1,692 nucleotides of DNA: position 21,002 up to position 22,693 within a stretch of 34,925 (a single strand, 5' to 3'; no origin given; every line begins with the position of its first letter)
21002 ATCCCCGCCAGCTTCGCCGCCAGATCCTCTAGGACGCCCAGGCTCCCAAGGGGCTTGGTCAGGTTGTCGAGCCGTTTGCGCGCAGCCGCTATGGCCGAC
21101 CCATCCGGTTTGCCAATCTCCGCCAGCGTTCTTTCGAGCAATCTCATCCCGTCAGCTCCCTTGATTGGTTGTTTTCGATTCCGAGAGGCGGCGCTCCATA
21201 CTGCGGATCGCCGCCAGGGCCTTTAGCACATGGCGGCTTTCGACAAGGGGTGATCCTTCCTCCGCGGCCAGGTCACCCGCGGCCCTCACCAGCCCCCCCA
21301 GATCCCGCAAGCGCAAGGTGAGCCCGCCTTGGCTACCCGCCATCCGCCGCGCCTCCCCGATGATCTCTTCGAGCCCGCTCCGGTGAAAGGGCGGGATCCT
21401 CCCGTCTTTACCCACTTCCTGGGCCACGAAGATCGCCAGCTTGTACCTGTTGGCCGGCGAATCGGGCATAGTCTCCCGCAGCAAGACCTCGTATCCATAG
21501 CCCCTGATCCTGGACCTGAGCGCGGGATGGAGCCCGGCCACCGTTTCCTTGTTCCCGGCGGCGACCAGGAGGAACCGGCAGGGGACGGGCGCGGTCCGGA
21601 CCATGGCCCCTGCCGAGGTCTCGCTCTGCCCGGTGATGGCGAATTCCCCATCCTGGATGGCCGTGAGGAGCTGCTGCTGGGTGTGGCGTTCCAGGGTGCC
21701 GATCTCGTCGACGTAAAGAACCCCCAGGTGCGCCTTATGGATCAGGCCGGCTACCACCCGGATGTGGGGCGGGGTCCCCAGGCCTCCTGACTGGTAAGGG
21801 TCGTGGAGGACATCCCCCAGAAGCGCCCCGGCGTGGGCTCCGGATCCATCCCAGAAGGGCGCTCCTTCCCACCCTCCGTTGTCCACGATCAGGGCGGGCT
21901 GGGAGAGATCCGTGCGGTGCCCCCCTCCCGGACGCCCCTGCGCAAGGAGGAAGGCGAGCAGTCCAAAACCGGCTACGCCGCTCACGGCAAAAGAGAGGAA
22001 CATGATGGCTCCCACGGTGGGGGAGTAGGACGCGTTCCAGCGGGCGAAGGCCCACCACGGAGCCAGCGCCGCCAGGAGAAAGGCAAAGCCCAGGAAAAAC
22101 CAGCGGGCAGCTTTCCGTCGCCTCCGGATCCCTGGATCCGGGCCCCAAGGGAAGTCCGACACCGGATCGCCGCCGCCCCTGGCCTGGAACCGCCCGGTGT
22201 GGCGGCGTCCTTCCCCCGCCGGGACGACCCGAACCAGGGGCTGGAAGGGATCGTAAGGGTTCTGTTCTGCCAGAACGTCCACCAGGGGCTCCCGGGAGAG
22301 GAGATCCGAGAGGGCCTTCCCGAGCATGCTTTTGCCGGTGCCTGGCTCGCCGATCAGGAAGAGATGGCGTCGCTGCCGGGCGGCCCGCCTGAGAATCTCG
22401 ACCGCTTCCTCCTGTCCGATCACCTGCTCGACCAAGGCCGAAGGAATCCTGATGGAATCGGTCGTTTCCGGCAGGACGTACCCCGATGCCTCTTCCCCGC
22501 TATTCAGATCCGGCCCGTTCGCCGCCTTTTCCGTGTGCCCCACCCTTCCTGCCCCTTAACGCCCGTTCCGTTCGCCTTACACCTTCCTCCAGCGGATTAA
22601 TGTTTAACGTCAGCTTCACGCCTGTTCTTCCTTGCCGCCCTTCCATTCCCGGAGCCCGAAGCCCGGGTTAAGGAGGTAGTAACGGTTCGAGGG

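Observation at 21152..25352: Riboswitch-proximal four-gene module (4-TM His-motif protein, CbtB, orphan ORF, protease-less LonB ATPase): candidate undescribed cobalt acquisition or handling system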

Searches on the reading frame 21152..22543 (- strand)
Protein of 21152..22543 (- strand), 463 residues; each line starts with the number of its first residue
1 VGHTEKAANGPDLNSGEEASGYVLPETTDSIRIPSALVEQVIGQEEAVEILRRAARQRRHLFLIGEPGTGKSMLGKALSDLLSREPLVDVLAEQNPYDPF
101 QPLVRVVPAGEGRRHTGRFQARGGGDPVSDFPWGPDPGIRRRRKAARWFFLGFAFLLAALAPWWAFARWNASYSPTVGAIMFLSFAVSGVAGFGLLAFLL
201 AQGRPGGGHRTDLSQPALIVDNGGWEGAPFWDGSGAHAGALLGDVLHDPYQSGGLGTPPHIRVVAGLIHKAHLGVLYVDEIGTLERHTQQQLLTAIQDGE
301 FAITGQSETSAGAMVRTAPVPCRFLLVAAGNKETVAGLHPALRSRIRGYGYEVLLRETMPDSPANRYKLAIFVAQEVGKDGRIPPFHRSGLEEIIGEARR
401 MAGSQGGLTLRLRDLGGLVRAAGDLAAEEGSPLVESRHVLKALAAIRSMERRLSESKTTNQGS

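Call 3: search_protein_families(library=pfam, proteins=[window:21152-22543:-], max_evalue=1)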
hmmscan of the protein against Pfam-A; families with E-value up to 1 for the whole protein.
window:21152-22543:- (463 aa): 25 families
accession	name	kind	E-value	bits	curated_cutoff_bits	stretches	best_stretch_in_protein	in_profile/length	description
PF01078.27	Mg_chelatase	-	1.3e-13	51.3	20.3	2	39-84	3-48/207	Magnesium chelatase, subunit ChlI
PF00158.32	Sigma54_activat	-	6.5e-12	45.9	20.2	2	265-310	86-131/168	Sigma-54 interaction domain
PF07728.20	AAA_5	-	2.3e-10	41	22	2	60-91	1-32/139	AAA domain (dynein-related subfamily)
PF20436.4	LonB_AAA-LID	-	1.2e-09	38.5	22.4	1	385-445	1-61/65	Archaeal LonB, AAA+ ATPase LID domain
PF14532.12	Sigma54_activ_2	-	3.2e-06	27.9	25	2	51-92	14-55/138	Sigma-54 interaction domain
PF05496.18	RuvB_N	-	1.1e-05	25.7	27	2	269-345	81-152/159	Holliday junction DNA helicase RuvB P-loop domain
PF00493.29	MCM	-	2.3e-05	24.1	23.3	1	23-84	22-83/224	MCM P-loop domain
PF20030.5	bpMoxR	-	2.6e-05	23.8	27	1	36-83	9-56/205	MoxR domain in the MoxR-vWA-beta-propeller ternary systems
PF13191.12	AAA_16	-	4.2e-05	24.5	32.6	1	42-88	3-55/167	AAA ATPase domain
PF13401.12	AAA_22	-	4.4e-05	24.2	27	1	57-85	4-32/130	AAA domain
PF00004.35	AAA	-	7.1e-05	23.7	21.2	1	62-83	2-23/131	ATPase family associated with various cellular activities (AAA)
PF13654.12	AAA_32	-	0.0069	16.8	21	1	239-335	14-112/133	LonB-like, AAA domain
PF13604.12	AAA_30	-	0.0091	16.2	27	1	44-85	6-45/191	AAA domain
PF20720.3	nSTAND3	-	0.011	15.8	27.2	1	47-79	6-38/155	Novel STAND NTPase 3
PF13245.12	AAA_19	-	0.015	16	25.1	0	53-80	6-33/134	AAA domain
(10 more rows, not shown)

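Call 4: search_protein_families(library=ncbifam, proteins=[window:21152-22543:-], max_evalue=1)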
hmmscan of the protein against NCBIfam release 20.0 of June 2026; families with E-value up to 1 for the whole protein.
window:21152-22543:- (463 aa): 51 families (the best 25 are shown)
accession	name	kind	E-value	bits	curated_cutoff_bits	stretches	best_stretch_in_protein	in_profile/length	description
TIGR00764.1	lon_rel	equivalog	4.8e-136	454.8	516.6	2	210-455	154-400/608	ATP-dependent protease LonB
NF038308.1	RNA_repair_RtcR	equivalog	3.5e-11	42.6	650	2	265-309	271-315/530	RNA repair transcriptional activator RtcR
NF007365.0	PRK09862.1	equivalog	4.3e-09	35.5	530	2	33-83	185-235/506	YifB family Mg chelatase-like AAA ATPase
TIGR00368.1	TIGR00368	hypoth_equivalog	8.8e-09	34.5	362.4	2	38-83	191-236/499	YifB family Mg chelatase-like AAA ATPase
TIGR02902.1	spore_lonB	equivalog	2.5e-08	33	723.3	1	238-346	140-255/531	ATP-dependent protease LonB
TIGR02030.1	BchI-ChlI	equivalog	1.6e-07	30.8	466.95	1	265-345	124-195/337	magnesium chelatase ATPase subunit I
TIGR02903.1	spore_lon_C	equivalog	3.2e-07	29.3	678.8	1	263-346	256-345/615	Lon family ATP-dependent protease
TIGR02442.1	Cob-chelat-sub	hypoth_equivalog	5.1e-07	28.5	779.45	1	265-334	120-181/641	putative cobaltochelatase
TIGR01817.1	nifA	equivalog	7.2e-07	28.3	528.85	2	266-309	284-327/534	nif-specific transcriptional activator NifA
TIGR02974.1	phageshock_pspF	equivalog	2.3e-06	27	443.55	1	266-309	87-130/336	phage shock protein operon transcriptional activator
TIGR02329.1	propionate_PrpR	equivalog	2.9e-05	22.9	499.2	1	264-306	299-341/526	propionate catabolism operon regulatory protein PrpR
TIGR02915.1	PEP_resp_reg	equivalog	3.5e-05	22.8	502.6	2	262-298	223-259/445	PEP-CTERM-box response regulator transcription factor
NF051870.1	NAssimRespRegNtrX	equivalog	4.7e-05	22.5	600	1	264-308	221-265/452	nitrogen assimilation response regulator NtrX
TIGR01818.1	ntrC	equivalog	6e-05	22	558.6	1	266-307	222-263/463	nitrogen regulation protein NR(I)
NF009067.0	PRK12402.1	equivalog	6.1e-05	22.1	317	1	36-85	12-63/340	replication factor C small subunit 2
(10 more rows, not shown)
